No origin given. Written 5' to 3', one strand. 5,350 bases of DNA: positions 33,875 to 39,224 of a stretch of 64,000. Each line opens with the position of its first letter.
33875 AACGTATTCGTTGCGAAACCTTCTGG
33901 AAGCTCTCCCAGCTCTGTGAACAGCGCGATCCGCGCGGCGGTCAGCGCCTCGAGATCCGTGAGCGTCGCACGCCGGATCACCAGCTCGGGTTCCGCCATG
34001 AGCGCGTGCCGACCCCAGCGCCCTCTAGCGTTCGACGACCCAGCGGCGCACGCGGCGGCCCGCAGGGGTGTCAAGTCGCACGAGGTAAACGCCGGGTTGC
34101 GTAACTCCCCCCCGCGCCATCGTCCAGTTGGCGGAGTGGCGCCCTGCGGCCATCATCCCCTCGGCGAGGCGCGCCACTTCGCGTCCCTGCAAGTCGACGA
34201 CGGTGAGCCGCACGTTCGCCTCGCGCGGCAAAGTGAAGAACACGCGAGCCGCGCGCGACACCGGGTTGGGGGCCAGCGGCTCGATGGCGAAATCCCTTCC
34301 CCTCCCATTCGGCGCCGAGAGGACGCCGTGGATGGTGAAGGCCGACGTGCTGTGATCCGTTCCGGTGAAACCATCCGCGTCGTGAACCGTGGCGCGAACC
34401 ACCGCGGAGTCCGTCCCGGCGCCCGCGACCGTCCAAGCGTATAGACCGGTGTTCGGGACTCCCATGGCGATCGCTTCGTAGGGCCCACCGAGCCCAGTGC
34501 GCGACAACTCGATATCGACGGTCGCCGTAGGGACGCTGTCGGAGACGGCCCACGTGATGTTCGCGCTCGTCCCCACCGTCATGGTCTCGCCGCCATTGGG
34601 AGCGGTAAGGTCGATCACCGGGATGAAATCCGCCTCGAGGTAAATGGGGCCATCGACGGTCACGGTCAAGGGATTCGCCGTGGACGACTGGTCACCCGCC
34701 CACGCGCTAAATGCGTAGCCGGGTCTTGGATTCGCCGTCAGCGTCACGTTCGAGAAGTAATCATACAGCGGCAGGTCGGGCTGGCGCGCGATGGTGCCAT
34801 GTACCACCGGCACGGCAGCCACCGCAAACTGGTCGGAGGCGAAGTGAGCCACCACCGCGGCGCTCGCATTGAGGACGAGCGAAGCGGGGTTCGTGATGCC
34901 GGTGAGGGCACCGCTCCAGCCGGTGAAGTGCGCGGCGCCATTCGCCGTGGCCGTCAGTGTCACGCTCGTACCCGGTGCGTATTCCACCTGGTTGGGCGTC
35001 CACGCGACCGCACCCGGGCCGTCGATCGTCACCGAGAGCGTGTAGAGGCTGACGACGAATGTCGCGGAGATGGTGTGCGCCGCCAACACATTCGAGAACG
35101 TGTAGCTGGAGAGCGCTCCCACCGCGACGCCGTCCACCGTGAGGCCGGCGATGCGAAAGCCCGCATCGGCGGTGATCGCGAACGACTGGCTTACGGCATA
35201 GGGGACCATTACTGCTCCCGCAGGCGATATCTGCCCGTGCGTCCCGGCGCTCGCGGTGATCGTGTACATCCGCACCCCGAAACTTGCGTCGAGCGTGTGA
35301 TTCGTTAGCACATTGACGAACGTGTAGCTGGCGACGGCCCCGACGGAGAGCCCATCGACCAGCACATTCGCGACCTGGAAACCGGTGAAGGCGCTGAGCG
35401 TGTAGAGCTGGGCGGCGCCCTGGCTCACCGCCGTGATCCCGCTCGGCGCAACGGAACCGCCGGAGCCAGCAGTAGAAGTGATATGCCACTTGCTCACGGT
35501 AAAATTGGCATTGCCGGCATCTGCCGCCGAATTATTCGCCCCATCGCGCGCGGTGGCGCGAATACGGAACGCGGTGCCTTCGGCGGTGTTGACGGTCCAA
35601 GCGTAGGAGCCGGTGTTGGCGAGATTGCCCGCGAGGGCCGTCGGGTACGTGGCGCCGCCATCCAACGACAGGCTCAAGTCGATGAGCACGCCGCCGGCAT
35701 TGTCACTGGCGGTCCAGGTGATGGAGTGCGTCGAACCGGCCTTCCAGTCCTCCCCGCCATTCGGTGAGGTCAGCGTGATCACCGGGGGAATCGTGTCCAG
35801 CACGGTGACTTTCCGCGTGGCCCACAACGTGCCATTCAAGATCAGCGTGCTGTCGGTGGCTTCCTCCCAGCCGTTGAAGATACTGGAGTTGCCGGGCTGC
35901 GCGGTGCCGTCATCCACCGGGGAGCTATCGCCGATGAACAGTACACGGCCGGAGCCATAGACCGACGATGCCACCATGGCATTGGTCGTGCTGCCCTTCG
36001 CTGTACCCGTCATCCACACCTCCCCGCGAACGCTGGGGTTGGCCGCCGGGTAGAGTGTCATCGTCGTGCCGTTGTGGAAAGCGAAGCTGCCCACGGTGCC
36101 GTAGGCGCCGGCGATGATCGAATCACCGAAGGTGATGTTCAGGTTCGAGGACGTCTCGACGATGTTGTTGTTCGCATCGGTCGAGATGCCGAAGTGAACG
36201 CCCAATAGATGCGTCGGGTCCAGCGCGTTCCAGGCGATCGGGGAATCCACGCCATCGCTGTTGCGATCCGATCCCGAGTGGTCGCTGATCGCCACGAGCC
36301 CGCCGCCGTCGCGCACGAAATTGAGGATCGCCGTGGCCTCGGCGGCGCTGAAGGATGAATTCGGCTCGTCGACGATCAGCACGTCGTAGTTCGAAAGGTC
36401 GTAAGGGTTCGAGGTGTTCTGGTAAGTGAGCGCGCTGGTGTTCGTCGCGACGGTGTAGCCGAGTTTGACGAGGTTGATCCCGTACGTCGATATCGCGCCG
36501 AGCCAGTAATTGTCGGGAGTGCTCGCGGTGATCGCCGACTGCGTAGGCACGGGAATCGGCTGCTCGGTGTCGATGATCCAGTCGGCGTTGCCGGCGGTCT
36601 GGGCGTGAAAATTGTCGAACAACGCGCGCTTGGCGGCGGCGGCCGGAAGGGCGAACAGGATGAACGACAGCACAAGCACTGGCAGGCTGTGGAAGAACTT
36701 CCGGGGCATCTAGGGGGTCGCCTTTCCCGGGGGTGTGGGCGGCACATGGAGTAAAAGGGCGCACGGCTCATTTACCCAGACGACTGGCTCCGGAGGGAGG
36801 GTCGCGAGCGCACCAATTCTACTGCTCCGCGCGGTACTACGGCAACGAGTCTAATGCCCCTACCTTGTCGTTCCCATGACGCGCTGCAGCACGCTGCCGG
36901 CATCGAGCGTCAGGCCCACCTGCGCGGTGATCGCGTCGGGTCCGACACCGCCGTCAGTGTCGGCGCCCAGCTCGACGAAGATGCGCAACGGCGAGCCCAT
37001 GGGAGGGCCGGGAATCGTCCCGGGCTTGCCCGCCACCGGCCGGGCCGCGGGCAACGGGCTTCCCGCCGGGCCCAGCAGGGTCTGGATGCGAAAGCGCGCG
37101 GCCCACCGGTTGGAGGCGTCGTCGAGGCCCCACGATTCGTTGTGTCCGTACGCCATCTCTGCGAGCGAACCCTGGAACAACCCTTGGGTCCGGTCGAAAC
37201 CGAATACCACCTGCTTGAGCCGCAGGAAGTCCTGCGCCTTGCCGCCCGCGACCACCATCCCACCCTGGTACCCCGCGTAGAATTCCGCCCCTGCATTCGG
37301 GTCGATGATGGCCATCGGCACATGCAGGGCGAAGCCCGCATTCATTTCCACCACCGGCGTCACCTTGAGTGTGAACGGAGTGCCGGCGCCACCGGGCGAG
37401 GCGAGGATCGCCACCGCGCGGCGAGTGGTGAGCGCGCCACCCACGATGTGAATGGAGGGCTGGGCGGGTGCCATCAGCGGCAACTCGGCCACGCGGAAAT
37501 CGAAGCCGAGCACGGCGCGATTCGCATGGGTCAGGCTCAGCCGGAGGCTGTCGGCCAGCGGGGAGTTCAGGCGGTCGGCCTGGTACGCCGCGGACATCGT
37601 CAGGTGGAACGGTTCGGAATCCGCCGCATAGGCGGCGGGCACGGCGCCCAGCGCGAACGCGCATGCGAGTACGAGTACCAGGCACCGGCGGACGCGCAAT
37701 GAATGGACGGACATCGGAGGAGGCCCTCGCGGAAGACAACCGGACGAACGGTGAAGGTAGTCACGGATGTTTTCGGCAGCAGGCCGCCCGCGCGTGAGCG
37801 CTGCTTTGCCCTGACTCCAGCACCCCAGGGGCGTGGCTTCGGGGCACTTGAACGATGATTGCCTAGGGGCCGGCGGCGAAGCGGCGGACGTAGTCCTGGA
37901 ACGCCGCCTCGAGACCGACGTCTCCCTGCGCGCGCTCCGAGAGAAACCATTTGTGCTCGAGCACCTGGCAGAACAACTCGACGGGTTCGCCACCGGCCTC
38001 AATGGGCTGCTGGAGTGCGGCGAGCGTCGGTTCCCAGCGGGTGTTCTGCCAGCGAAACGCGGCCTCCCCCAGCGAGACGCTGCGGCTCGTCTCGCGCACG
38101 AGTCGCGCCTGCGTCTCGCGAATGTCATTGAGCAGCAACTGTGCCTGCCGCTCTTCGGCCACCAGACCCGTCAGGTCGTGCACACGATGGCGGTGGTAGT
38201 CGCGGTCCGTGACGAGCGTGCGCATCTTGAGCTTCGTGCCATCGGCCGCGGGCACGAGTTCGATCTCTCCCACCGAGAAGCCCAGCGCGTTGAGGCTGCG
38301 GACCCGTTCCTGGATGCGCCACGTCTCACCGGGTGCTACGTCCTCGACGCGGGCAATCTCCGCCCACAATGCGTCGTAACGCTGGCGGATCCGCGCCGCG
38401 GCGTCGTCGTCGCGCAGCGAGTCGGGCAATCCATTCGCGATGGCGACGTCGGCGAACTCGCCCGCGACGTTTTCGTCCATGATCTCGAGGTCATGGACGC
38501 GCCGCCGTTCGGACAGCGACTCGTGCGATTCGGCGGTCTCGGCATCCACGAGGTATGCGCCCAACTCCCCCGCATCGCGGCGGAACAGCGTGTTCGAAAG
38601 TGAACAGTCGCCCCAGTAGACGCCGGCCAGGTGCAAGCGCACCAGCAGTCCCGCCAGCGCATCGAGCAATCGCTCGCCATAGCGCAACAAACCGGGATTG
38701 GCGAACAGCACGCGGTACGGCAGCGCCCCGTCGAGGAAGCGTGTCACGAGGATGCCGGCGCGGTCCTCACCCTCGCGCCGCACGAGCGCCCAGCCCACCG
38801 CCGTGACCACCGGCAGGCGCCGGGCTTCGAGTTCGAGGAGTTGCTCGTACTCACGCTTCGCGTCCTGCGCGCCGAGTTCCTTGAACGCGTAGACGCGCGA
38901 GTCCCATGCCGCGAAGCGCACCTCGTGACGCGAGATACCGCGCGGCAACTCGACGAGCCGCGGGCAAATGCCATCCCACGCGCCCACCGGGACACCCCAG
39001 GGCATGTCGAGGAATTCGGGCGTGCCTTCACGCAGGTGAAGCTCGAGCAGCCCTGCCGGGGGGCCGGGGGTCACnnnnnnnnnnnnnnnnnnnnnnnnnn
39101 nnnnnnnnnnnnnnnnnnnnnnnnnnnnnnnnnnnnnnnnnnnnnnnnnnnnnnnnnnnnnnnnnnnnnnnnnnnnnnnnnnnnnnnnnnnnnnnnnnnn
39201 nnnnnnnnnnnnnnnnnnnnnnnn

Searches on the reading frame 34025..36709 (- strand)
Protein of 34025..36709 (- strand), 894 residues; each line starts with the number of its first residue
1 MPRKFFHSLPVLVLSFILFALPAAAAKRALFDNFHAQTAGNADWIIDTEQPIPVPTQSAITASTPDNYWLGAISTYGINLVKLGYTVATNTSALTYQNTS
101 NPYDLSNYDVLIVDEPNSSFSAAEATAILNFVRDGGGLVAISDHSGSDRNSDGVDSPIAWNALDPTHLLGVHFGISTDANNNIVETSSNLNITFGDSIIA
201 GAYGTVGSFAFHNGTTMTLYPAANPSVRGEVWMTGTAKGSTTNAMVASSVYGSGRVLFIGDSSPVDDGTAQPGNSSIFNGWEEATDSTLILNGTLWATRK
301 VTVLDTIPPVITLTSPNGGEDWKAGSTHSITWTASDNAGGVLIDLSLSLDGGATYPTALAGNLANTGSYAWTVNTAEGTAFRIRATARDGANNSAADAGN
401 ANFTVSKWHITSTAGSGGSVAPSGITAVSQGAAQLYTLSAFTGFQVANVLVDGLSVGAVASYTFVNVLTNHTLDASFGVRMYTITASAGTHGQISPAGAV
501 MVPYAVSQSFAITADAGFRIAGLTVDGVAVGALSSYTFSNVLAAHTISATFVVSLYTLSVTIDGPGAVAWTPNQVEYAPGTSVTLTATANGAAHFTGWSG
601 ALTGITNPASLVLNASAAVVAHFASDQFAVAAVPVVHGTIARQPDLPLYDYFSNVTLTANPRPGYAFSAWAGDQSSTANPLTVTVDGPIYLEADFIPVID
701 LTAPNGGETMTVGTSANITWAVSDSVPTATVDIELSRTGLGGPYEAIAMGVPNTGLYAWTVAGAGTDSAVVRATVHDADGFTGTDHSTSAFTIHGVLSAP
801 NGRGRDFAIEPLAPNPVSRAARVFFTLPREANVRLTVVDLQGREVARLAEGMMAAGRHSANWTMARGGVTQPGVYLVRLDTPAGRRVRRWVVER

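Call 13: search_protein_families(library=pfam, proteins=[window:34025-36709:-], max_evalue=0.001)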
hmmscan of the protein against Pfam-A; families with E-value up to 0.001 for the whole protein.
window:34025-36709:- (894 aa): 5 families
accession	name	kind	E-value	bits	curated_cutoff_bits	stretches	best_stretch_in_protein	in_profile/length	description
PF18998.6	Flg_new_2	-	3.7e-17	62.5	23.6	2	556-626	1-72/73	Divergent InlB B-repeat domain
PF10342.15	Kre9_KNH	-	2e-09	38.5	24.6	1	315-393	1-83/94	Kre9/KNH-like N-terminal Ig-like domain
PF14258.12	DUF4350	-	7.3e-06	26.8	30.4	1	84-264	20-162/181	Domain of unknown function (DUF4350)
PF17957.7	Big_7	-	1.7e-05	25.8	24.1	1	309-380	1-59/70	Bacterial Ig domain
PF09822.16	ABC_transp_aux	-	0.00059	19.6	34.7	0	98-151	39-91/288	ABC-type uncharacterized transport system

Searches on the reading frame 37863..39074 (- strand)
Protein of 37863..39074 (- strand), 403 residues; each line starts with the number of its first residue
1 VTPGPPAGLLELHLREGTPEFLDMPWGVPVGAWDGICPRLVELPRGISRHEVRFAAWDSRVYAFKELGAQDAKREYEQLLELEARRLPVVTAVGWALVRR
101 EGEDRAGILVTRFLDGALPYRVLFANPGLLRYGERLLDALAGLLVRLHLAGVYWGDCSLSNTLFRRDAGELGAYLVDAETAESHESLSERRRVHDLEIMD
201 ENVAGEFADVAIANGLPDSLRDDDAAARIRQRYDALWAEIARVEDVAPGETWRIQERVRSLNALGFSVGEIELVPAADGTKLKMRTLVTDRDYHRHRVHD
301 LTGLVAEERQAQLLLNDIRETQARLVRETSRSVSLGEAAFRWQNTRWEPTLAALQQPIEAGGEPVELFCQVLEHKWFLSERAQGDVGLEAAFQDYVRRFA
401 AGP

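Call 59: search_protein_families(library=pfam, proteins=[window:37863-39074:-], max_evalue=0.0001)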
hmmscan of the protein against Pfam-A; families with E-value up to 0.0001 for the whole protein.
window:37863-39074:- (403 aa): 2 families
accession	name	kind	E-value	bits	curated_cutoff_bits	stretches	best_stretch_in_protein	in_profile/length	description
PF13224.11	DUF4032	-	2.6e-53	180.7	23.8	1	236-398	2-161/163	Domain of unknown function (DUF4032)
PF06293.20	Kdo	-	2e-13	50.7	21.3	1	62-201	49-188/207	Lipopolysaccharide kinase (Kdo/WaaP) family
